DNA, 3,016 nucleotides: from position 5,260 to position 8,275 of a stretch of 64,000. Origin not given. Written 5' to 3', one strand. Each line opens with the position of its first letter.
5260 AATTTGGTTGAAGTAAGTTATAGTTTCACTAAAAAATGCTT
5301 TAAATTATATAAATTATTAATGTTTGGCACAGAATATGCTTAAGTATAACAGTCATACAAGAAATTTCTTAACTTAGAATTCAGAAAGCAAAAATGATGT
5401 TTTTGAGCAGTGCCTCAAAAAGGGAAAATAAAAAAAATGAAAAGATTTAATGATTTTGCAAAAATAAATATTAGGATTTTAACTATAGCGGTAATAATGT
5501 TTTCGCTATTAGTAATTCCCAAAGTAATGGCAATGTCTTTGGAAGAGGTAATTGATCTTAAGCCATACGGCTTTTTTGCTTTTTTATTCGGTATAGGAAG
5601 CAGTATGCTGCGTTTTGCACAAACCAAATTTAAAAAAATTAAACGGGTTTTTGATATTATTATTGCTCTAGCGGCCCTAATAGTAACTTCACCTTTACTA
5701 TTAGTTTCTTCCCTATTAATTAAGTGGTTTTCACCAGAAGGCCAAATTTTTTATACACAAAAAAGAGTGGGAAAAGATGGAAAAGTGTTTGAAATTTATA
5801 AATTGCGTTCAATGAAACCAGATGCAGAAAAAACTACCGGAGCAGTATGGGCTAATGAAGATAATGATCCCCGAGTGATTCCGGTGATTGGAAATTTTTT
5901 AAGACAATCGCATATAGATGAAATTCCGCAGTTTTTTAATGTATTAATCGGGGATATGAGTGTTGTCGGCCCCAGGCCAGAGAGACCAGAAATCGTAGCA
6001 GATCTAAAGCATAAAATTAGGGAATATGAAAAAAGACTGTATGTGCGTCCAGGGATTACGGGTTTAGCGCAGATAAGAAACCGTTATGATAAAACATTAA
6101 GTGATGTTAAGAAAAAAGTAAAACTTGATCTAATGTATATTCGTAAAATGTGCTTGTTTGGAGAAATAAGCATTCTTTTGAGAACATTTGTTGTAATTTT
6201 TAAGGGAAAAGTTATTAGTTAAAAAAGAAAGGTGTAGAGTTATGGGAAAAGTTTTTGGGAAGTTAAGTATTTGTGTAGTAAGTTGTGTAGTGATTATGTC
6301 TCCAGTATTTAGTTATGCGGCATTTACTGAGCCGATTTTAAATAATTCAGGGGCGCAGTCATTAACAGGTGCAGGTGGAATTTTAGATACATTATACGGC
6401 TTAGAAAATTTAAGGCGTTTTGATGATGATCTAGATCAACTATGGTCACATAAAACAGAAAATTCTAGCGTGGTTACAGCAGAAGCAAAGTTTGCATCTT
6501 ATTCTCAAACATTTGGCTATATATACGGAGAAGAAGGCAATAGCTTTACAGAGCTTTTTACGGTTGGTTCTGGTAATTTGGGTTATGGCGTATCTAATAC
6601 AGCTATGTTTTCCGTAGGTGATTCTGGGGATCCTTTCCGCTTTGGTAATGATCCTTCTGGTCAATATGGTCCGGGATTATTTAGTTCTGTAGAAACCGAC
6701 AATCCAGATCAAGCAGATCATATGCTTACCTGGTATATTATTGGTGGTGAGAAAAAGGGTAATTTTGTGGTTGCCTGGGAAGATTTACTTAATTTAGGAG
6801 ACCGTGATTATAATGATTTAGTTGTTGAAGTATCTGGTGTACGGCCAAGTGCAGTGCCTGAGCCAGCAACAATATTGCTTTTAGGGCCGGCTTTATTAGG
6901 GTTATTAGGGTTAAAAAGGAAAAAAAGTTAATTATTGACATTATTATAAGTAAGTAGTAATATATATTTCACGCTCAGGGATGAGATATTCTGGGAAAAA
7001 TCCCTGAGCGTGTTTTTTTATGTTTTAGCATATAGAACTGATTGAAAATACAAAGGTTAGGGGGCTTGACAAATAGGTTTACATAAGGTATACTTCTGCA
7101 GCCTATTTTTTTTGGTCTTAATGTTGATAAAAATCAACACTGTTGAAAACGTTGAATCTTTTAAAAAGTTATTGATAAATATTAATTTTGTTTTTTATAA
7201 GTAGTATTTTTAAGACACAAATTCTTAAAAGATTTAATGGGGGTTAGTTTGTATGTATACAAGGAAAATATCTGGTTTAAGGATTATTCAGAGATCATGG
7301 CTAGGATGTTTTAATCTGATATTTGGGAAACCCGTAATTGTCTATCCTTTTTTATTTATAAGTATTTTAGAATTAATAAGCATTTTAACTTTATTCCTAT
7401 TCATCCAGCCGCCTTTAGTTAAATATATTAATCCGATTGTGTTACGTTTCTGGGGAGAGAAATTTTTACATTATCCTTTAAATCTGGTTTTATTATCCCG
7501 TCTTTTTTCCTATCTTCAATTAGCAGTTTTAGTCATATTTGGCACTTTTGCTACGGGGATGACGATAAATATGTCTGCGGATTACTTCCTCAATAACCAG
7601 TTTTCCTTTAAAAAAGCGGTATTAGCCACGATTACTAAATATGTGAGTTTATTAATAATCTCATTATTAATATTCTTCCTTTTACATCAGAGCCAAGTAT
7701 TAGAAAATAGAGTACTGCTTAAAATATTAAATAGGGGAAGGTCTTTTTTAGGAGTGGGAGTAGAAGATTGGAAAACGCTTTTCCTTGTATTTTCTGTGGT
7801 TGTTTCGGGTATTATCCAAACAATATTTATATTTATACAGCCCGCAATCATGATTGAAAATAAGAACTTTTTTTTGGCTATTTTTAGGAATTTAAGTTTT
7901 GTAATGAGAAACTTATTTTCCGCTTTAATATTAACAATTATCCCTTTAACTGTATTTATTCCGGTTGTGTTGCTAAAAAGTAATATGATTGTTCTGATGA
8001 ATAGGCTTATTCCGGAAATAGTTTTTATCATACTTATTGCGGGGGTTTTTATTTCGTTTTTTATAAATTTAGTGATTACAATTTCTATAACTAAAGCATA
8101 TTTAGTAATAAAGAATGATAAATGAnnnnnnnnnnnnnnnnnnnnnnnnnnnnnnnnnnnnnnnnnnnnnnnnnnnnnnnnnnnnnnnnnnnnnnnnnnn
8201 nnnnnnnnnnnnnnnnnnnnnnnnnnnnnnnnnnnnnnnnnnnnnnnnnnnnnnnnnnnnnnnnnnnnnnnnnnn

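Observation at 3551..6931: Compact exosortase system: exosortase, EpsI, sugar transferase and a single adjacent PEP-CTERM/DUF4114 substrate, apparently sigma-54 controlled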

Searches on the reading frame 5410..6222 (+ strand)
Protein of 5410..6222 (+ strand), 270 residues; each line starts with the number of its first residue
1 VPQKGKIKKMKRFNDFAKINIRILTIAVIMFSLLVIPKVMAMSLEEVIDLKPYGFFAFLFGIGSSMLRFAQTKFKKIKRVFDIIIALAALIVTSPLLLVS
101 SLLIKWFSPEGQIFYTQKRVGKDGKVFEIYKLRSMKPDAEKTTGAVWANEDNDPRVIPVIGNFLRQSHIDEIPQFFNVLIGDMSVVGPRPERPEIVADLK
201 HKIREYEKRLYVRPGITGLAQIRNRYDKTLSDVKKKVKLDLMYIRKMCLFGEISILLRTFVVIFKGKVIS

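Call 3: search_protein_families(library=ncbifam, proteins=[window:5410-6222:+], max_evalue=0.01)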
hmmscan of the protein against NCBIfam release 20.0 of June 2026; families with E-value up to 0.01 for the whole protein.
window:5410-6222:+ (270 aa): 10 families
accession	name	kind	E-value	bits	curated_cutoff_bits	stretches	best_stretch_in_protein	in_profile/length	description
TIGR03025.1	EPS_sugtrans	subfamily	7.5e-79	266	295.55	1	34-267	219-442/445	exopolysaccharide biosynthesis polyprenyl glycosylphosphotransferase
TIGR03013.1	EpsB_2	subfamily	2.3e-69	234.6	393.35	1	71-266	247-439/443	TIGR03013 family XrtA/PEP-CTERM system glycosyltransferase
TIGR03023.1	WcaJ_sugtrans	equivalog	5.3e-65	220.5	410.75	1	75-267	260-450/453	undecaprenyl-phosphate glucose phosphotransferase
TIGR03022.1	WbaP_sugtrans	subfamily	3.6e-48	165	403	1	69-266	250-452/456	undecaprenyl-phosphate galactose phosphotransferase WbaP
NF052601.1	undeca_RfbP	equivalog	1.6e-46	158.6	330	1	69-264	36-236/244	undecaprenyl-phosphate galactose phosphotransferase family protein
NF007518.0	PRK10124.1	equivalog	2.2e-42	145.4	684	1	76-268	272-459/464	undecaprenyl-phosphate glucose phosphotransferase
NF041877.1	EPS_EpsZ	equivalog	1.5e-39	135.9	800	1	75-267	263-456/459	exopolysaccharide biosynthesis polyisoprenyl-phosphate hexose-1-phosphate transferase EpsZ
NF050817.1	PolSacchBiosHfsE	equivalog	5e-35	121.1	750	1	75-260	269-456/467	polysaccharide biosynthesis protein HfsE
NF011751.0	PRK15204.1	equivalog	9.2e-32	110.3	907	1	70-265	272-471/476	undecaprenyl-phosphate galactose phosphotransferase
NF045514.1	glycotran_HepC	equivalog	8.9e-23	80.7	140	1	71-190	110-211/220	heterocyst development glycosyltransferase HepC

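Call 4: search_protein_families(library=pfam, proteins=[window:5410-6222:+], max_evalue=0.01)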
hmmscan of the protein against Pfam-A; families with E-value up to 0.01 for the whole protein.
window:5410-6222:+ (270 aa): 1 family
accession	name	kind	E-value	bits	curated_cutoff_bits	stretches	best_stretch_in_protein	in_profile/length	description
PF02397.22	Bac_transf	-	1.8e-61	207.2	27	1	78-265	1-179/179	Bacterial sugar transferase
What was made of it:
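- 5437..6222 (+): Short polyprenyl-phosphate sugar-phosphate transferase (PGT, Bac_transf). The first possible start is GTG at 5410. TIGR03025 scores 266, below its cutoff of 295.6 (calls 3, 4).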

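Call 42: find_homologous_proteins(query=window:5437-6222:+, max_evalue=1e-30)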
Query window:5437-6222:+ (261 aa): 3695 proteins with E <= 1e-30 among 8000 candidates; the best 120 are listed.
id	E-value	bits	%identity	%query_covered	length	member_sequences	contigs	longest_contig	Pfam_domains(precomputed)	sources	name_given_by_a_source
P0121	1.3e-164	564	100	100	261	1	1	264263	PF02397.23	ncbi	ncbi:MAG: sugar transferase [Candidatus Omnitrophota bacterium]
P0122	4.9e-118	411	73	100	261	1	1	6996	PF02397.23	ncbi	-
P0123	2.0e-117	409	72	100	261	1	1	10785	PF02397.23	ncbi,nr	ncbi:MAG: sugar transferase [Candidatus Omnitrophica bacterium]|nr:sugar transferase [Candidatus Omn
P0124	1.8e-116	406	70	100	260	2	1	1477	PF02397.23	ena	-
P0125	1.9e-116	406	70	100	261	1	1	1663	PF02397.23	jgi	jgi:lipopolysaccharide/colanic/teichoic acid biosynthesis glycosyltransferase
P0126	1.0e-114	400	70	100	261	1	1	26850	PF02397.23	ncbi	ncbi:MAG: sugar transferase [Candidatus Omnitrophota bacterium]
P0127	1.3e-114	400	69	100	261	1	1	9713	PF02397.23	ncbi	ncbi:MAG: sugar transferase [Candidatus Omnitrophota bacterium]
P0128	2.0e-114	399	69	100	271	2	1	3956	PF02397.23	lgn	-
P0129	4.6e-114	398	68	99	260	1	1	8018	PF02397.23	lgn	-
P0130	8.9e-114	397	70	100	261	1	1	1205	PF02397.23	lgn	-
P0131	3.4e-113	395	69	100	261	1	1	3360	PF02397.23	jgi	jgi:lipopolysaccharide/colanic/teichoic acid biosynthesis glycosyltransferase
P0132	8.9e-113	394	69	100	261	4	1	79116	PF02397.23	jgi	-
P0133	2.0e-112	393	68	100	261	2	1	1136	PF02397.23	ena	-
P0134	3.7e-112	392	70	100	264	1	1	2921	PF02397.23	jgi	-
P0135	4.8e-111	388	67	100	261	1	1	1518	PF02397.23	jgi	jgi:lipopolysaccharide/colanic/teichoic acid biosynthesis glycosyltransferase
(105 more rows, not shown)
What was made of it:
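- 5437..6222 (+): NCBI annotates a 261 aa product from 5437 (call 42).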

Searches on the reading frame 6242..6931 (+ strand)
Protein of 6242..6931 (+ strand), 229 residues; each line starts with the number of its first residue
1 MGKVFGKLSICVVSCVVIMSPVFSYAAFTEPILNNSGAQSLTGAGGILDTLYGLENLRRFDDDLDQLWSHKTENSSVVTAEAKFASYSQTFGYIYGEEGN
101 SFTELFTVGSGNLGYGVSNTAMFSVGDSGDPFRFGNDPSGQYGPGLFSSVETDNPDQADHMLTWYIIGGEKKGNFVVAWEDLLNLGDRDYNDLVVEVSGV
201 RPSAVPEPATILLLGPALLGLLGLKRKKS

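Call 3: search_protein_families(library=ncbifam, proteins=[window:6242-6931:+], max_evalue=0.01)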
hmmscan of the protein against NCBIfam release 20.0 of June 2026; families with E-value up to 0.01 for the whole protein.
window:6242-6931:+ (229 aa): 7 families
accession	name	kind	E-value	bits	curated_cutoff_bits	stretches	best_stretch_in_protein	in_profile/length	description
NF033554.9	floc_PepA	equivalog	9.1e-06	25.6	80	1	106-229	152-261/261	flocculation-associated PEP-CTERM protein PepA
NF038125.1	PEP_CTERM_THxN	subfamily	2.2e-05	24.1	85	1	199-228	219-246/246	THxN family PEP-CTERM protein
TIGR02595.1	PEP_CTERM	domain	8e-05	23.2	16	1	205-229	1-24/24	PEP-CTERM sorting domain-containing protein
NF041538.1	PEP_EDSA_1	subfamily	0.00034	20.4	100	1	201-228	279-307/307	EDSAP-1 family PEP-CTERM protein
NF041927.1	Xrt_dep_XDP1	equivalog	0.00076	19.5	125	1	201-228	215-242/242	exosortase-dependent surface protein XDP1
NF038129.1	PEP_NF038129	equivalog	0.00077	19.4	65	1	179-227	146-193/194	NF038129 family PEP-CTERM protein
NF038120.1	PEP_CTERM_QFxxD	subfamily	0.0093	15.8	80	0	200-226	188-214/215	NF038120 family PEP-CTERM protein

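Call 4: search_protein_families(library=pfam, proteins=[window:6242-6931:+], max_evalue=0.01)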
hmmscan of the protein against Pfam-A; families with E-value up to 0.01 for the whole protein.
window:6242-6931:+ (229 aa): 3 families
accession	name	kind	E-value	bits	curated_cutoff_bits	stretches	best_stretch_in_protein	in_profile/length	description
PF13448.11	DUF4114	-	1.1e-10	42.8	27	1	141-198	29-83/85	Domain of unknown function (DUF4114)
PF07589.16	PEP-CTERM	-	0.00017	22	20.7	1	204-227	1-24/24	PEP-CTERM motif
PF18205.6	VPDSG-CTERM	-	0.0041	17.3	25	1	209-228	7-26/26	VPDSG-CTERM motif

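Call 12: find_encoding_contigs(protein=window:6242-6931:+, flank=10000, max_places=10)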
Protein window:6242-6931:+ (229 aa): 1 contig read that carries it; 1 place shown.
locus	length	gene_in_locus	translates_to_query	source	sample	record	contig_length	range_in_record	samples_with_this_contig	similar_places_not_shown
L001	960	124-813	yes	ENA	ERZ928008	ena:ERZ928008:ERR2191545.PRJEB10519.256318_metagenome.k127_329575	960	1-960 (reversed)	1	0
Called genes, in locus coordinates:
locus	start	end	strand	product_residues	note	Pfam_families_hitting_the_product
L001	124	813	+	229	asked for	PF13448:DUF4114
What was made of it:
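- Tried and rejected: The cargo protein was found only on a 960 bp ENA contig (call 12).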

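Call 62: search_protein_families(library=pfam, alignment_id=A3, max_evalue=0.001)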
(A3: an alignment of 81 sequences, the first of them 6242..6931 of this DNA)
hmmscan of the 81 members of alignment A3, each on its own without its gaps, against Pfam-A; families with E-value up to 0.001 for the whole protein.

A. member 1, window:6242-6931:+ (229 aa): 2 families
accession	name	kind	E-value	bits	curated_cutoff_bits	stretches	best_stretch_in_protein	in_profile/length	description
PF13448.11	DUF4114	-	1.1e-10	42.8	27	1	141-198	29-83/85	Domain of unknown function (DUF4114)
PF07589.16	PEP-CTERM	-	0.00017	22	20.7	1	204-227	1-24/24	PEP-CTERM motif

B. families by the number of members that match (of 81 scanned): 11 families
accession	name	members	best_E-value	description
PF07589.16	PEP-CTERM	77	9.2e-09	PEP-CTERM motif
PF13448.11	DUF4114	6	1.1e-10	Domain of unknown function (DUF4114)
PF00092.34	VWA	2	1.3e-06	von Willebrand factor type A domain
PF06707.17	DUF1194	1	3.5e-60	Protein of unknown function (DUF1194)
PF11999.13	Ice_binding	1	1.7e-59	Ice-binding-like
PF06119.19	NIDO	1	9.6e-46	Nidogen-like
PF13313.11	DUF4082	1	1e-11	Domain of unknown function (DUF4082)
PF00059.27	Lectin_C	1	1.2e-10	Lectin C-type domain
PF00963.24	Cohesin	1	2e-06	Cohesin domain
PF02018.23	CBM_4_9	1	1.9e-05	Carbohydrate binding domain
PF13519.12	VWA_2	1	3.1e-05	von Willebrand factor type A domain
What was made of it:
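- Only 6 of 81 cargo proteins have DUF4114, and the rest have unrelated domains (call 62).
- Tried and rejected: DUF4114 as core cargo: this was rejected, because only 6 of 81 cassette proteins have the domain (call 62).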

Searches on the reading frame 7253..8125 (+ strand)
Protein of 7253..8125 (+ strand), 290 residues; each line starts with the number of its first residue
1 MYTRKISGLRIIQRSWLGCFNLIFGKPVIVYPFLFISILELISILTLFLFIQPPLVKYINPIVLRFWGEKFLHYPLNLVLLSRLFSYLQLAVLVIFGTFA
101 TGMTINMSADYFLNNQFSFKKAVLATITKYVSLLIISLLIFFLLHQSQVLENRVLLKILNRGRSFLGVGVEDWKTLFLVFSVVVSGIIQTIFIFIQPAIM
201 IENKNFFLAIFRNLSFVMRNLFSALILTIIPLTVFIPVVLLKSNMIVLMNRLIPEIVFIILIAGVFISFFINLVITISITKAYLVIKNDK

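Call 3: search_protein_families(library=ncbifam, proteins=[window:7253-8125:+], max_evalue=0.01)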
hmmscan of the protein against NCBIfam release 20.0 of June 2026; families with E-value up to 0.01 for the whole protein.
window:7253-8125:+ (290 aa): 0 families

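Call 4: search_protein_families(library=pfam, proteins=[window:7253-8125:+], max_evalue=0.01)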
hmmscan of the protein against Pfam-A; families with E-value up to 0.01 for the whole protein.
window:7253-8125:+ (290 aa): 0 families

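Call 49: find_homologous_proteins(query=window:7253-8125:+, max_evalue=0.00001)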
Query window:7253-8125:+ (290 aa): 21 proteins with E <= 0.00001 among 8000 candidates.
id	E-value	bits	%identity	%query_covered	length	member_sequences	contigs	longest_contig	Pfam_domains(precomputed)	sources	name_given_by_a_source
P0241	9.5e-170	581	100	100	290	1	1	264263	-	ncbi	ncbi:MAG: hypothetical protein ABIG64_01540 [Candidatus Omnitrophota bacterium]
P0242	8.9e-91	322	54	100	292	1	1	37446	-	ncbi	-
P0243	8.6e-90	319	53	100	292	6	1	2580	-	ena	-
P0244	1.3e-89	319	53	100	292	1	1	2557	-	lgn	-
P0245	3.3e-89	317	53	100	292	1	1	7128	-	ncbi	ncbi:MAG: hypothetical protein ABIH42_03830 [Planctomycetota bacterium]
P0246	1.6e-81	292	52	100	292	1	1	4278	-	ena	-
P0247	3.5e-81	291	49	100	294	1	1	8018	-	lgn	-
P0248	8.0e-81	290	52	95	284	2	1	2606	-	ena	-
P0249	1.4e-79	286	49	100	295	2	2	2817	-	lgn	-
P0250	2.7e-78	282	49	100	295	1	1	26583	-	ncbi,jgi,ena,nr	ncbi:MAG: hypothetical protein KJ915_01570 [Candidatus Omnitrophica bacterium]|nr:hypothetical prote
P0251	3.7e-78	281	50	99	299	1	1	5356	-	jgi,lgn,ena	-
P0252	6.2e-78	280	48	98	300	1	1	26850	-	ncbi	ncbi:MAG: hypothetical protein V1747_04455 [Candidatus Omnitrophota bacterium]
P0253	1.1e-76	276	47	100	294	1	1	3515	-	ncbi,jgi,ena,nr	ncbi:MAG: hypothetical protein KKD05_06570 [Candidatus Omnitrophica bacterium]|nr:hypothetical prote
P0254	2.4e-73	265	46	100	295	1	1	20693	-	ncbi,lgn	ncbi:MAG: hypothetical protein ABII88_03705 [Candidatus Omnitrophota bacterium]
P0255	1.2e-59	220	51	71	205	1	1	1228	-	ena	-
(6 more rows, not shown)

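Call 55: predict_structure(alignment_id=A2)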
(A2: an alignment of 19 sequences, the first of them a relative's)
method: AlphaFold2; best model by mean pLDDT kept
length: 290 residues; sequences in the alignment: 19
mean_pLDDT: 88.7   pTM: 0.85
mean pLDDT of the five models: 88.7, 88.0, 86.7, 85.4, 85.2
residues with pLDDT >= 90: 163; 70-90: 120; 50-70: 4; < 50: 3
segments of 3 or more residues with pLDDT < 50: 1-3
pLDDT, mean of each block of 10 residues (from residue 1): 64 92 91 95 92 84 84 84 91 94 94 89 93 93 93 88 81 88 92 92 82 86 91 91 86 89 94 95 84
secondary structure, 60 per line:
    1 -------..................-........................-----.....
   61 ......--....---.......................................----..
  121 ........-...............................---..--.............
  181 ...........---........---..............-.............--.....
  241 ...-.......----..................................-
elements in order: H8-25 H27-50 H56-66 H69-72 H76-114 H119-128 H130-160 H170-191 H195-202 H206-219 H221-233 H236-243 H245-251 H256-289
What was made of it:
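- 7253..8125 (+): TM290, a conserved multi-helix membrane protein of unknown function. The AlphaFold2 model has pLDDT 88.7 (call 55).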

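Call 59: fold_search(model_id=the predicted structure, library=pdb)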
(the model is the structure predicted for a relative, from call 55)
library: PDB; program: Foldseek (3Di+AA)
matches with E <= 10: 367; with E <= 0.001: 0
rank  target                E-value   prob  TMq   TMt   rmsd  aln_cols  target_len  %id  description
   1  9qu3                  4.1e-02  0.97  0.35  0.29  22.9       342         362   15  Cryo-EM structure of the human choline transporter-like protein hCTL1 in LMNG (released 2025-05-14)
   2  9f63                  1.2e-01  0.99  0.44  0.34   9.7       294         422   12  Crystal structure of Saccharomyces cerevisiae pH nine-sensitive protein 1 (PNS1) (released 2024-05-15)
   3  7wwb_A                1.5e-01  0.77  0.33  0.30  21.9       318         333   14  Choline transporter-like protein 1 (released 2022-06-22)
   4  6quz_A                1.8e-01  0.35  0.20  0.14  14.6       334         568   13  Structure of ATPgS-bound outward-facing TM287/288 in complex with sybody Sb_TM35 (released 2019-05-29)
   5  6z10_A                3.8e-01  0.25  0.21  0.21  19.0       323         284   10  Crystal structure of a humanized (K18E, K269N) rat succinate receptor SUCNR1 (GPR91) in complex with a nanobody and an (released 2020-09-16)
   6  7rtv_A                3.8e-01  0.10  0.13  0.11  32.9       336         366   10  Cryo-EM structure of monomeric TTYH2 (released 2021-09-22)
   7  6d79_A                4.0e-01  0.93  0.40  0.49   7.5       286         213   15  Structure of CysZ, a sulfate permease from Pseudomonas Fragi (released 2018-05-16)
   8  6quz_C                4.0e-01  0.21  0.20  0.14  14.6       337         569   14  Structure of ATPgS-bound outward-facing TM287/288 in complex with sybody Sb_TM35 (released 2019-05-29)
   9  7p5m_A                5.3e-01  0.07  0.12  0.10  31.3       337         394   10  Cryo-EM structure of human TTYH2 in lipid nanodiscs (released 2021-08-11)
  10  6qv0_A                5.8e-01  0.16  0.19  0.13  14.5       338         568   14  Structure of ATP-bound outward-facing TM287/288 in complex with sybody Sb_TM35 (released 2019-05-29)
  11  9ocj_B                6.6e-01  0.15  0.20  0.14  16.6       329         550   14  Transporter associated with antigen processing (TAP) bound to the viral protein CPXV012 in the outward-facing open sta (released 2025-09-10)
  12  8yn7_R                7.9e-01  0.16  0.21  0.21  15.6       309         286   15  Cryo-EM structure of histamine H3 receptor in complex with immethridine and miniGo (released 2024-10-16)
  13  8ont_A                8.2e-01  0.09  0.15  0.11  21.0       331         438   14  Structure of Setaria italica NRAT in complex with a nanobody (released 2023-04-12)
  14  7rtu_B                8.6e-01  0.11  0.16  0.14  30.2       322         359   11  Cryo-EM structure of a TTYH2 trans-dimer (released 2021-08-25)
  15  7rtt_A                9.3e-01  0.08  0.14  0.11  31.2       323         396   11  Cryo-EM structure of a TTYH2 cis-dimer (released 2021-08-25)
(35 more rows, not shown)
